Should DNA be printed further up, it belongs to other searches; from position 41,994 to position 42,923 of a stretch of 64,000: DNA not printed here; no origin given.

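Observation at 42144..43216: Translationally coupled HsdR_N-like nuclease-fold gene plus PIN-like gene: candidate uncharacterised two-gene toxin/defence-type module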

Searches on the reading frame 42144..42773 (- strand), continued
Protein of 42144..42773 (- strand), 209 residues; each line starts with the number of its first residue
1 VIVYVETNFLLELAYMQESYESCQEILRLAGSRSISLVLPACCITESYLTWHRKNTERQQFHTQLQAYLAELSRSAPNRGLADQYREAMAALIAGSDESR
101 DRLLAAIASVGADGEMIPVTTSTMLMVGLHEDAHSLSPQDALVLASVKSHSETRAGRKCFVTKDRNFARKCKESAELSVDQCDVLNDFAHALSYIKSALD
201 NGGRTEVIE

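Call 73: fold_search(model_id=the predicted structure, library=pdb)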
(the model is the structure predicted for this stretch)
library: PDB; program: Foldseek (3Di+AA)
matches with E <= 10: 233; with E <= 0.001: 0
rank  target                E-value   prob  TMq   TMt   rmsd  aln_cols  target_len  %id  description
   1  2fe1                  1.2e-03  1.00  0.47  0.70   6.9       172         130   14  Crystal Structure of PAE0151 from Pyrobaculum aerophilum (released 2005-12-27)
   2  5ecw_A                1.3e-03  1.00  0.48  0.71   7.3       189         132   10  Structure of the Shigella flexneri VapC mutant D7A (released 2016-02-17)
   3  3zvk_B                3.7e-03  1.00  0.43  0.64   7.2       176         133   12  Crystal structure of VapBC2 from Rickettsia felis bound to a DNA fragment from their promoter (released 2011-12-14)
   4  7vwo_A                5.8e-03  1.00  0.46  0.63   6.2       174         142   14  TA complex from Mycobacterium tuberculosis (released 2022-11-16)
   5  5ed0_A                6.2e-03  1.00  0.45  0.67   7.7       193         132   10  Structure of the Shigella flexneri VapC mutant D7N (released 2016-02-17)
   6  5ecd_A                1.0e-02  1.00  0.45  0.67   7.5       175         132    9  Structure of the Shigella flexneri VapC mutant D98N crystal form 1 (released 2016-02-17)
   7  5x3t_B                1.2e-02  1.00  0.43  0.61   9.0       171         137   13  VapBC from Mycobacterium tuberculosis (released 2017-06-07)
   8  5wz4_A                1.6e-02  1.00  0.42  0.63   8.5       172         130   14  Crystal structure of Mycobacterium tuberculosis VapC20 (Rv2549c), Sarcin-Ricin loop cleaving toxin (released 2017-10-25)
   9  5wzf_B                2.6e-02  1.00  0.42  0.64   9.6       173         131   16  Crystal structure of Mycobacterium tuberculosis VapC20 (Rv2549c), Sarcin-Ricin loop cleaving toxin (released 2017-10-25)
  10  8wmm_G                2.7e-02  1.00  0.43  0.63   9.0       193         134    9  Structure of CbCas9-PcrIIC1 complex bound to 28-bp DNA substrate (20-nt complementary) (released 2024-06-05)
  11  3h87_A                3.2e-02  0.95  0.37  0.51  11.0       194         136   11  Rv0301 Rv0300 Toxin Antitoxin Complex from Mycobacterium tuberculosis (released 2009-05-05)
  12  1v8o_A                3.8e-02  1.00  0.46  0.69   5.7       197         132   13  Crystal Structure of PAE2754 from Pyrobaculum aerophilum (released 2004-02-10)
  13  7by3_B                4.3e-02  0.99  0.34  0.55   8.4       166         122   11  Toxin-antitoxin complex from klebsiella pneumoniae (released 2021-04-28)
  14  7by2_B                4.8e-02  0.98  0.33  0.53   8.3       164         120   11  Toxin-antitoxin complex from Klebsiella pneumoniae (released 2021-04-28)
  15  6sd6_D                5.0e-02  1.00  0.44  0.65   7.1       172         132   10  Structure of VapBC from Shigella sonnei (released 2020-08-26)
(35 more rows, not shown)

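Call 74: search_protein_families(library=padloc, alignment_id=A2, max_evalue=0.01)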
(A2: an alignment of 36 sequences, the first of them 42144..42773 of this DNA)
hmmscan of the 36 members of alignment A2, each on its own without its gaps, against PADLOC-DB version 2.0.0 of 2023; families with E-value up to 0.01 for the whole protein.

A. member 1, window:42144-42773:- (209 aa): 0 families

B. families by the number of members that match (of 36 scanned): 2 families
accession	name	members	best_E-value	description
PDLC01938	CARF7--CARF_RelE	1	0.0012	-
PDLC03909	NsnC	1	0.0094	-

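Call 89: search_protein_families(library=pfam, alignment_id=A2, max_evalue=0.1)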
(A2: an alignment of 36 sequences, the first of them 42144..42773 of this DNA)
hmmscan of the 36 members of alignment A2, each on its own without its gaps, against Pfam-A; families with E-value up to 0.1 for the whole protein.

A. member 1, window:42144-42773:- (209 aa): 4 families
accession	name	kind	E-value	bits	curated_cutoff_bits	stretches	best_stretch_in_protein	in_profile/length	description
PF16289.11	PIN_12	-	5.5e-10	40.3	32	1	3-167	1-172/172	PIN domain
PF01850.27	PIN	-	7.1e-07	30.3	23.6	1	111-172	64-119/120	PIN domain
PF13470.12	PIN_3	-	0.006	17.8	27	1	5-89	4-83/115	PIN domain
PF18288.6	FAA_hydro_N_2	-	0.09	13.7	25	0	144-203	3-60/78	Fumarylacetoacetase N-terminal domain 2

B. families by the number of members that match (of 36 scanned): 25 families
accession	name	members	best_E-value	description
PF16289.11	PIN_12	36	2.8e-13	PIN domain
PF01850.27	PIN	36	7.1e-07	PIN domain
PF13470.12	PIN_3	9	0.0017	PIN domain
PF24301.1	FraC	2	0.014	Filament integrity protein FraC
PF18476.7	PIN_8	2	0.021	PIN like domain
PF13730.12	HTH_36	2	0.023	Helix-turn-helix domain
PF08893.15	DUF1839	2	0.053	Domain of unknown function (DUF1839)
PF14214.11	Helitron_like_N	1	0.014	Helitron helicase-like domain at N-terminus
PF20028.4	VMAP-C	1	0.027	vWA-MoxR associated protein C-terminal domain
PF01380.27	SIS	1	0.036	SIS domain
PF18458.6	XPB_DRD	1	0.039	Xeroderma pigmentosum group B helicase damage recognition domain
PF15665.10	FAM184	1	0.041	Family with sequence similarity 184, A and B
PF07579.16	DUF1548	1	0.041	Domain of Unknown Function (DUF1548)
PF16119.10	DUF4835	1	0.045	Domain of unknown function (DUF4835)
PF11672.13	DUF3268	1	0.045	zinc-finger-containing domain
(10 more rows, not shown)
